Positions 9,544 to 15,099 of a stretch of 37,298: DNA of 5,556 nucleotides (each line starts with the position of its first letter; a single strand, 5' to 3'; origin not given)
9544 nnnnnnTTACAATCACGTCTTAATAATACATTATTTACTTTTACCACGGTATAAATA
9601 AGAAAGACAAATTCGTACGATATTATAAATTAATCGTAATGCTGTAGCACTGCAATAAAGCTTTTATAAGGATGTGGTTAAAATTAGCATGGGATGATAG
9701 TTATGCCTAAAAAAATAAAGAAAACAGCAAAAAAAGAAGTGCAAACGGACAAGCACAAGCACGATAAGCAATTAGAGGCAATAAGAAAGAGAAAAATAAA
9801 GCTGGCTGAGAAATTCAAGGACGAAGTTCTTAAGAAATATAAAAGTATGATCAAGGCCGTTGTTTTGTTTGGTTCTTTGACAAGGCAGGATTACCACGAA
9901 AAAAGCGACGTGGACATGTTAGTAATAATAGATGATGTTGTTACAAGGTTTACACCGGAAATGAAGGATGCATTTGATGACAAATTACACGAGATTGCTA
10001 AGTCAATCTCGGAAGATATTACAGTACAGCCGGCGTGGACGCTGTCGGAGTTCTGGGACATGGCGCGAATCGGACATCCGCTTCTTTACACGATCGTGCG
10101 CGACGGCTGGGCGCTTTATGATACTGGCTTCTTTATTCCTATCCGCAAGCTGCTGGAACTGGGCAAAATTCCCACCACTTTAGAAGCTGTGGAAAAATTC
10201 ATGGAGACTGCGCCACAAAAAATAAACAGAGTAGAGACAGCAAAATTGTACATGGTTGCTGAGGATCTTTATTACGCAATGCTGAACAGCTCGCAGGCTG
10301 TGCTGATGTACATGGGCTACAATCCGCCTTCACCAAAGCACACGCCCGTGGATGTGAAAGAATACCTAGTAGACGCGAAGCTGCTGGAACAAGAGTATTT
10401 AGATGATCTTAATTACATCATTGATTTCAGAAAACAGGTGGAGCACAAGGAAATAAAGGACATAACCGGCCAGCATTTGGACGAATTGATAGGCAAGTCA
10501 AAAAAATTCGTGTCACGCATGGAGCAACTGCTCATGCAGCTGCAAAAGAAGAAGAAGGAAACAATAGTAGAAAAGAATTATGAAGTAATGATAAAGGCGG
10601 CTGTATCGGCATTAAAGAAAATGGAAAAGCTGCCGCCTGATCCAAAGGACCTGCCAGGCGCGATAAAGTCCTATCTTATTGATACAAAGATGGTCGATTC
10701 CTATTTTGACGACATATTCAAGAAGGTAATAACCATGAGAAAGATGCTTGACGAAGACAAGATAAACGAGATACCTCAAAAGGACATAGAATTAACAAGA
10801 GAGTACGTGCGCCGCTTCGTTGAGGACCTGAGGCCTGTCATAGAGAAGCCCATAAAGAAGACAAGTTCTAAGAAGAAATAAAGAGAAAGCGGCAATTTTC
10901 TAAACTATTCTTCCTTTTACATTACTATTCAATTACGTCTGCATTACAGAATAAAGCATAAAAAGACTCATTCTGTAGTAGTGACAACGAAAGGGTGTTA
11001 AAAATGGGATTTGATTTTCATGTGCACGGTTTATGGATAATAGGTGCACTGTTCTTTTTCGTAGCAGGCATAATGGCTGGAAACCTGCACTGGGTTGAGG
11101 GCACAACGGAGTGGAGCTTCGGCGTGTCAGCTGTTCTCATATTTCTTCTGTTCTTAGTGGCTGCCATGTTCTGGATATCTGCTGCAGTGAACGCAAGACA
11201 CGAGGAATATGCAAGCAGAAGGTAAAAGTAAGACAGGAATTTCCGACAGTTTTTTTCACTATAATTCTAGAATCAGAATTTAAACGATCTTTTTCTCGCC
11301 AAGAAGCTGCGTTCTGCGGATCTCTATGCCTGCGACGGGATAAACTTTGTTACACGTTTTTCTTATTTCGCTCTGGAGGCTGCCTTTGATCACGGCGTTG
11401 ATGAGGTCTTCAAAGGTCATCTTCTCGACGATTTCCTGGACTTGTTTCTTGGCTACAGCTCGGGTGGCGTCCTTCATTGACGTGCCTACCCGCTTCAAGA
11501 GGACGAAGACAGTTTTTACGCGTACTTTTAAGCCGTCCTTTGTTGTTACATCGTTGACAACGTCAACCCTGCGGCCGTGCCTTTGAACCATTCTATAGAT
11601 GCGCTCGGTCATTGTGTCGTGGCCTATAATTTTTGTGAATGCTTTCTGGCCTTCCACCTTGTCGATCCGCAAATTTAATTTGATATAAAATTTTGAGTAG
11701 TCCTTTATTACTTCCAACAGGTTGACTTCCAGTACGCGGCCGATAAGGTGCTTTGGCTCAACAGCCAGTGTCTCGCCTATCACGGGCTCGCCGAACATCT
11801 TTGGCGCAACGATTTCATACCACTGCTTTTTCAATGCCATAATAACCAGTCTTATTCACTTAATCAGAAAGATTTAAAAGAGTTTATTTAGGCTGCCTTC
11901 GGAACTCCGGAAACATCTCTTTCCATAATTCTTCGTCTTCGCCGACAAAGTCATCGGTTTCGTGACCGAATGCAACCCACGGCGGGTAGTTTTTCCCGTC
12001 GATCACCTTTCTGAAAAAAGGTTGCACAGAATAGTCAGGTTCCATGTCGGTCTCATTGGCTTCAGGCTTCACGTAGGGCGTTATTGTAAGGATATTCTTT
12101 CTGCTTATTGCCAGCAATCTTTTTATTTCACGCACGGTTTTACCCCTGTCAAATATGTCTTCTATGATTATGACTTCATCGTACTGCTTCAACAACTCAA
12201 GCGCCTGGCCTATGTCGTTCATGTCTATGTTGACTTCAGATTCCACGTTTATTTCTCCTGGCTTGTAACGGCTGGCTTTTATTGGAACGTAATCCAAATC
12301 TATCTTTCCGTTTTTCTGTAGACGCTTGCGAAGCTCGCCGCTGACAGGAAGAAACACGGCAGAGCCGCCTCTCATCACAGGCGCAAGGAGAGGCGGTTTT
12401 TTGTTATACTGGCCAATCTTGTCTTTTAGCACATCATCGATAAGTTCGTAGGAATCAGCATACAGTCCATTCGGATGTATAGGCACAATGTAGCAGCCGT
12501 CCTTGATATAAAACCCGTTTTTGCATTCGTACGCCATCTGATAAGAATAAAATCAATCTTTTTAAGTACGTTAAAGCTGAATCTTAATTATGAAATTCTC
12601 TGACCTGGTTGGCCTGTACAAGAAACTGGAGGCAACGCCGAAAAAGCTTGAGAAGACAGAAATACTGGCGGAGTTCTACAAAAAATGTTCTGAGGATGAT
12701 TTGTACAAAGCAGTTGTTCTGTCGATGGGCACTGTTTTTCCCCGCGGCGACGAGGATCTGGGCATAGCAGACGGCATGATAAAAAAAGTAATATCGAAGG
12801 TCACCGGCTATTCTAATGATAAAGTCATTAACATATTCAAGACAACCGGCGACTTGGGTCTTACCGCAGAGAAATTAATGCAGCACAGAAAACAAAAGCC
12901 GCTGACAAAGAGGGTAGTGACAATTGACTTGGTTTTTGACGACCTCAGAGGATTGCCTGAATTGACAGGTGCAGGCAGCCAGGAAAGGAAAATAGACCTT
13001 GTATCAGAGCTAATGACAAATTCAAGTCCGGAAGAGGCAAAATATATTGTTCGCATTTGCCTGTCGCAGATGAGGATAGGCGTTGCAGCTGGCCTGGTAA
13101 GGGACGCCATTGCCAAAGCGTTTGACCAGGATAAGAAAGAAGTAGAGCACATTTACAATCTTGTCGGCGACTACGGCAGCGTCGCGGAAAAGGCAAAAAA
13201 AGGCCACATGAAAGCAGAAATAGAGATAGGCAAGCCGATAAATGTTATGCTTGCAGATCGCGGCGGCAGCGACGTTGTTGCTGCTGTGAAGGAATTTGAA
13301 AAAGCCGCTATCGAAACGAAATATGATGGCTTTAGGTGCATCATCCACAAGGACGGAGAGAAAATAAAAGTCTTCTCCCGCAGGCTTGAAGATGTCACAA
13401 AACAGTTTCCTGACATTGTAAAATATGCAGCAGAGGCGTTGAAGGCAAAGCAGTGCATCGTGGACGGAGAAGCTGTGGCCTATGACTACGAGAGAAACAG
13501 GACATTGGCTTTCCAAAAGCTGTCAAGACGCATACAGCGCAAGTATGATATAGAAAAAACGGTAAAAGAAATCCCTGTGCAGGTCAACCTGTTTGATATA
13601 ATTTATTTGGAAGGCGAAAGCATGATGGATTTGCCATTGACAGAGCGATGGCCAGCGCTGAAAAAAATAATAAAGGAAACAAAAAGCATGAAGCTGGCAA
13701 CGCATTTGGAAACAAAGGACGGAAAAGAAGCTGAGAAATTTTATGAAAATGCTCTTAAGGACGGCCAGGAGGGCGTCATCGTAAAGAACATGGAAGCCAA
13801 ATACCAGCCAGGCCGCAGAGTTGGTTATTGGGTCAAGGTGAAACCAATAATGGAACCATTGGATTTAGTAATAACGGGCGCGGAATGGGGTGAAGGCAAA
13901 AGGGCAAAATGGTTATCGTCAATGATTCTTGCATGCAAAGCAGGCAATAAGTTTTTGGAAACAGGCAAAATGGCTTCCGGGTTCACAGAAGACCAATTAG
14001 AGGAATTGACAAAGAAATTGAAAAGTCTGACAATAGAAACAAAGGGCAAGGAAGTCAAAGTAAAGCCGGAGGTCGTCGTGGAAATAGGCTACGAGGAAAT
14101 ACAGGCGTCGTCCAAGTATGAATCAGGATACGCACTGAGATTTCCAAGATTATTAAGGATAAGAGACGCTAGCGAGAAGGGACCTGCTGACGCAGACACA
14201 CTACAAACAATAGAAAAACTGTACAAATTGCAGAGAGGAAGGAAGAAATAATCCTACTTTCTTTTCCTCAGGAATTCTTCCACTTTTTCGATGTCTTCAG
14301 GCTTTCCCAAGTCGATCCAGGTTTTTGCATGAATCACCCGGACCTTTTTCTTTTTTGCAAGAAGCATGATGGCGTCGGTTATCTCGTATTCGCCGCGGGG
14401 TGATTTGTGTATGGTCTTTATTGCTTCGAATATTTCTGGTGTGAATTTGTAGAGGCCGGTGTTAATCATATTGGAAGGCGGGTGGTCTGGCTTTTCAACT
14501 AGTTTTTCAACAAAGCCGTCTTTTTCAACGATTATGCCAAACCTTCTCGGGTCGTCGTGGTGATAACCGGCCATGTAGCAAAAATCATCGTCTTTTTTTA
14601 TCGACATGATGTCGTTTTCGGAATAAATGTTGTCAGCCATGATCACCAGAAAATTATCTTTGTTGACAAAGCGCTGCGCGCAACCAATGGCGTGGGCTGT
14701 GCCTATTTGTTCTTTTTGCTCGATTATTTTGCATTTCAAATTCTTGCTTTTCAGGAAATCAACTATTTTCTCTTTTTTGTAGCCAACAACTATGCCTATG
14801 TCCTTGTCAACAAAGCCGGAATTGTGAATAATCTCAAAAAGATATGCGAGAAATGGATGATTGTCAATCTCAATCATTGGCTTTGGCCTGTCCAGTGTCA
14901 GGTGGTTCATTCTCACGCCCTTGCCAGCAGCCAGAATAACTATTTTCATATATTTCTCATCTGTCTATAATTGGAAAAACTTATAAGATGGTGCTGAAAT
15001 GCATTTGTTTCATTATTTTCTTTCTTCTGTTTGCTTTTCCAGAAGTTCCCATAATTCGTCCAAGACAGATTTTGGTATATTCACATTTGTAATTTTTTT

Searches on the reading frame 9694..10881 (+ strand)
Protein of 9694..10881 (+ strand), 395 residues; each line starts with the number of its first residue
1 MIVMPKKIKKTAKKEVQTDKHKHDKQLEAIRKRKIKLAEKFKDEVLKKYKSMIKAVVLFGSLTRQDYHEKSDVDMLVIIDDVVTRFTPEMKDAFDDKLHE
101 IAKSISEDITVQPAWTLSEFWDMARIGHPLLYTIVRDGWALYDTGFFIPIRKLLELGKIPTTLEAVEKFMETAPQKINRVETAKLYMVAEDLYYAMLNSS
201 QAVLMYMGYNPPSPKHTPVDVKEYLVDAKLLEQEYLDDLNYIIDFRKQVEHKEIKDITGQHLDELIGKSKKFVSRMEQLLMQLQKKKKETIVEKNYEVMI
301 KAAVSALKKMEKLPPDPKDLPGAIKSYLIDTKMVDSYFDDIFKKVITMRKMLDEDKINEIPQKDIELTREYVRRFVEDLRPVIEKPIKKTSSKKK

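Call 21: search_protein_families(library=pfam, proteins=[window:9694-10881:+], max_evalue=0.01)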
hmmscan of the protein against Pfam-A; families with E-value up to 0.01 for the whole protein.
window:9694-10881:+ (395 aa): 4 families
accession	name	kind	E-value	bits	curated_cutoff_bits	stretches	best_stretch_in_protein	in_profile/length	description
PF01909.29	NTP_transf_2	-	2.6e-09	37.8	21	1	39-107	2-63/93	Nucleotidyltransferase domain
PF18765.7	Polbeta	-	7.1e-08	32.9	26.9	1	44-99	5-56/93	Polymerase beta, Nucleotidyltransferase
PF01934.22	HepT-like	-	0.00023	21.3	23.5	0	264-352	3-90/120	Ribonuclease HepT-like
PF22600.2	MTPAP-like_central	-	0.0006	20.3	27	1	23-106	11-88/139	Poly(A) RNA polymerase, mitochondrial-like, central palm domain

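Call 58: search_solved_structures(query=window:9694-10881:+, max_evalue=1)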
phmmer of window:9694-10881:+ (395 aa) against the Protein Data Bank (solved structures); distinct sequences matched with E-value up to 1: 10.
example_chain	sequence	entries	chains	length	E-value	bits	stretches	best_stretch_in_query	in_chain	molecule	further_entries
6p01_A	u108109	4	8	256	0.00013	24.9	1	30-91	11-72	Kanamycin nucleotidyltransferase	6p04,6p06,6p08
1kan_A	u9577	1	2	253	0.00042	23.2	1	30-92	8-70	KANAMYCIN NUCLEOTIDYLTRANSFERASE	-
1kny_A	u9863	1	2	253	0.00046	23.1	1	30-92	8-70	KANAMYCIN NUCLEOTIDYLTRANSFERASE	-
6nlt_A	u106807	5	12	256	0.00046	23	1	30-91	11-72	Kanamycin nucleotidyltransferase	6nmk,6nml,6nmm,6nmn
6un8_A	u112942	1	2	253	0.00057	22.8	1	30-91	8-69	Aminoglycoside NucleotidylTransferase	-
2rff_A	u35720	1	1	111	0.0044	19.8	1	31-81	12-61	Putative nucleotidyltransferase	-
6sxj_A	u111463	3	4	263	0.021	17.6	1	40-152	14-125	Streptomycin 3''-adenylyltransferase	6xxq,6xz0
4umk_A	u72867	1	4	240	0.046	16.5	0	211-294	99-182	PROBABLE CHROMOSOME-PARTITIONING PROTEIN PARB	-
9xbd_E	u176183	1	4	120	0.27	13.9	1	21-100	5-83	Nucleotidyltransferase domain-containing protein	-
8xeo_A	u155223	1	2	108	0.58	12.9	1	45-78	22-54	MNT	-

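Call 59: search_protein_families(library=ncbifam, proteins=[window:9694-10881:+], max_evalue=1)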
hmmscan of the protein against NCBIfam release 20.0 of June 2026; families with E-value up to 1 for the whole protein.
window:9694-10881:+ (395 aa): 9 families
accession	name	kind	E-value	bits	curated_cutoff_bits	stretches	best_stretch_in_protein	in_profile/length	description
NF012212.1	ANT_9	subfamily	2.2e-07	30.4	340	1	39-111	7-76/249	aminoglycoside nucleotidyltransferase ANT(9)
NF047752.1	MntA_antitoxin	equivalog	9.9e-07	28.6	60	1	51-142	5-81/106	type VII toxin-antitoxin system MntA family adenylyltransferase antitoxin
NF033061.1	ANT_4p_I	equivalog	2e-06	27.6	350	1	30-124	7-100/253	ANT(4')-I family aminoglycoside nucleotidyltransferase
NF000181.1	ANT_4p_Ia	exception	4.5e-06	26.3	500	1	30-91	8-69/253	aminoglycoside O-nucleotidyltransferase ANT(4')-Ia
NF051895.1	anti_phage_HalB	equivalog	6.1e-05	22.7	190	1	55-83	1-29/211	anti-phage Hailong system nucleotidyltransferase HalB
NF010309.0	PRK13746.1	subfamily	0.034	13.5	193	1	46-83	21-58/263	aminoglycoside adenylyltransferase family protein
NF002895.0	PRK03381.1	equivalog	0.049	11.7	631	1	16-82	19-87/782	[protein-PII] uridylyltransferase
NF045909.1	ANT_9_Ic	equivalog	0.15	11.3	505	1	51-101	25-72/259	aminoglycoside nucleotidyltransferase ANT(9)-Ic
TIGR00180.1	parB_part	domain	0.7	9.6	58.45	1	250-312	114-177/186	ParB/RepB/Spo0J family partition protein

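Call 65: search_protein_families(library=padloc, proteins=[window:9694-10881:+], max_evalue=0.1)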
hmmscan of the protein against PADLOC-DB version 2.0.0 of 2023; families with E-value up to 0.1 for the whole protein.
window:9694-10881:+ (395 aa): 10 families
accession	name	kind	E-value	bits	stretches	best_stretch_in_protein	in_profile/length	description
PDLC04903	PDC-S09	-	1.9e-13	48.7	1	36-107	9-78/108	-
PDLC04907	PDC-S09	-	1.6e-09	35.8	1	32-139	8-112/114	-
PDLC04778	PDC-M70A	-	3.9e-08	31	1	10-85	5-79/355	-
PDLC04368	PDC-M05A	-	1.4e-07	29.6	1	26-84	81-138/201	-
PDLC04906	PDC-S09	-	3.9e-07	28.4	1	35-98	8-71/98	-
PDLC04902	PDC-S09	-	2e-06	26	1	51-81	19-49/97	-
PDLC04904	PDC-S09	-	2.5e-06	25.6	1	42-81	16-53/104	-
PDLC04905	PDC-S09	-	8.8e-05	20.8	1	35-83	5-52/101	-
PDLC04369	PDC-M05A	-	0.00015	19.4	1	43-82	93-132/201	-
PDLC04372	PDC-M05A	-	0.00057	18.2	1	25-83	49-106/167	-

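Call 66: search_protein_families(library=phrogs, proteins=[window:9694-10881:+], max_evalue=0.1)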
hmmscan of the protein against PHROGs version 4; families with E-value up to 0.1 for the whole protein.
window:9694-10881:+ (395 aa): 2 families
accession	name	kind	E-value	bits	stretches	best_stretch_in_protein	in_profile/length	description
phrog_24076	-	unknown function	0.00098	19.6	1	53-89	3-39/229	-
phrog_20220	-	unknown function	0.091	13.6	0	220-304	38-120/154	-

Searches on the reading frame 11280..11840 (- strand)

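Call 21: search_protein_families(library=pfam, proteins=[window:11280-11840:-], max_evalue=0.01)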
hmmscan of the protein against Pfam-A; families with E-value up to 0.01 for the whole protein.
window:11280-11840:- (186 aa): 3 families
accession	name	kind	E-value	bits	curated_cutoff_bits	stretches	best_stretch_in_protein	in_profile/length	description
PF01015.23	Ribosomal_S3Ae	-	8.8e-51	172.6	29.3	1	4-180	12-188/191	Ribosomal S3Ae family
PF01145.31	Band_7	-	0.00073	20.1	23.6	1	104-178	58-141/176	SPFH domain / Band 7 family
PF06777.17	HBB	-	0.0049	17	30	0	66-102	152-188/190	Helical and beta-bridge domain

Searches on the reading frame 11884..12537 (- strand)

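Call 21: search_protein_families(library=pfam, proteins=[window:11884-12537:-], max_evalue=0.01)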
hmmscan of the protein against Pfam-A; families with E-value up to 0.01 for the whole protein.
window:11884-12537:- (217 aa): 1 family
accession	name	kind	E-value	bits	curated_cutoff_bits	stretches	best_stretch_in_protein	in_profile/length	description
PF00156.33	Pribosyltran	-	1.5e-10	41.1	26.3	1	29-174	11-146/158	Phosphoribosyl transferase domain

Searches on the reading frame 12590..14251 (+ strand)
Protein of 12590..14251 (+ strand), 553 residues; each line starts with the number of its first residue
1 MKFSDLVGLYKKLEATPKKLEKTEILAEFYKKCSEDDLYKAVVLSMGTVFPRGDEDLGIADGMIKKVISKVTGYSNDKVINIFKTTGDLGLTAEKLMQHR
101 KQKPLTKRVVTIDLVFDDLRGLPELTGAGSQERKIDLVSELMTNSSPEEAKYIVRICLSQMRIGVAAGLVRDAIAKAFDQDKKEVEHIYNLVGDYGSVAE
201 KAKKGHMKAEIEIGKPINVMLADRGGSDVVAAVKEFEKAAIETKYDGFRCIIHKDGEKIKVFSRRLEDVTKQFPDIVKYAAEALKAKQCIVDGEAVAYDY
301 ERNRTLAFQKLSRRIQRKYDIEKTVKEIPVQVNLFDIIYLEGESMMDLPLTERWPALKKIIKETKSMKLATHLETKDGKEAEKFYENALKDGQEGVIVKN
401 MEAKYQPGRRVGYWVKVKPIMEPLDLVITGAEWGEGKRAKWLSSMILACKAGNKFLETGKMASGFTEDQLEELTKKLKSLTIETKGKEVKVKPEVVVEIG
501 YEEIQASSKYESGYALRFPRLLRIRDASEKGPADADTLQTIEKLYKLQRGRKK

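Call 21: search_protein_families(library=pfam, proteins=[window:12590-14251:+], max_evalue=0.01)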
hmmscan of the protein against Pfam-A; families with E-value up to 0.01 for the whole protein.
window:12590-14251:+ (553 aa): 6 families
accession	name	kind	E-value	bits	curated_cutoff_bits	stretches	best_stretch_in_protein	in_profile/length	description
PF01068.26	DNA_ligase_A_M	-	2.7e-59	200.7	26.2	1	220-418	2-204/204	ATP dependent DNA ligase domain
PF04675.19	DNA_ligase_A_N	-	3.9e-42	144.8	24.6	1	2-175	1-174/174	DNA ligase N terminus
PF04679.21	DNA_ligase_A_C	-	1.6e-16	60.9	27.5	1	438-526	1-92/94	ATP dependent DNA ligase C terminal region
PF01331.24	mRNA_cap_enzyme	-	5.7e-06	26.7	29.6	1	333-377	93-137/194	mRNA capping enzyme, catalytic domain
PF09414.15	RNA_ligase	-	1e-05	26.2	27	1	240-418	4-171/171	RNA ligase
PF08564.16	CDC37_C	-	0.003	18.1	22.1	0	131-188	31-84/100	Cdc37 C terminal domain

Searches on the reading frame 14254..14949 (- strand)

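Call 75: search_protein_families(library=pfam, proteins=[window:14254-14949:-], max_evalue=0.001)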
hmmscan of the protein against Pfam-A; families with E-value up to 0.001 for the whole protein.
window:14254-14949:- (231 aa): 3 families
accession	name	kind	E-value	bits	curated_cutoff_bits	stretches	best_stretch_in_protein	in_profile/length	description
PF00483.29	NTP_transferase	-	9.9e-38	130.5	21.2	1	3-229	2-244/245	Nucleotidyl transferase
PF12804.13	NTP_transf_3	-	3.9e-10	40.6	27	1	4-111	2-100/160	MobA-like NTP transferase domain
PF01128.25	IspD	-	0.00038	20.7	27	0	2-68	2-65/221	2-C-methyl-D-erythritol 4-phosphate cytidylyltransferase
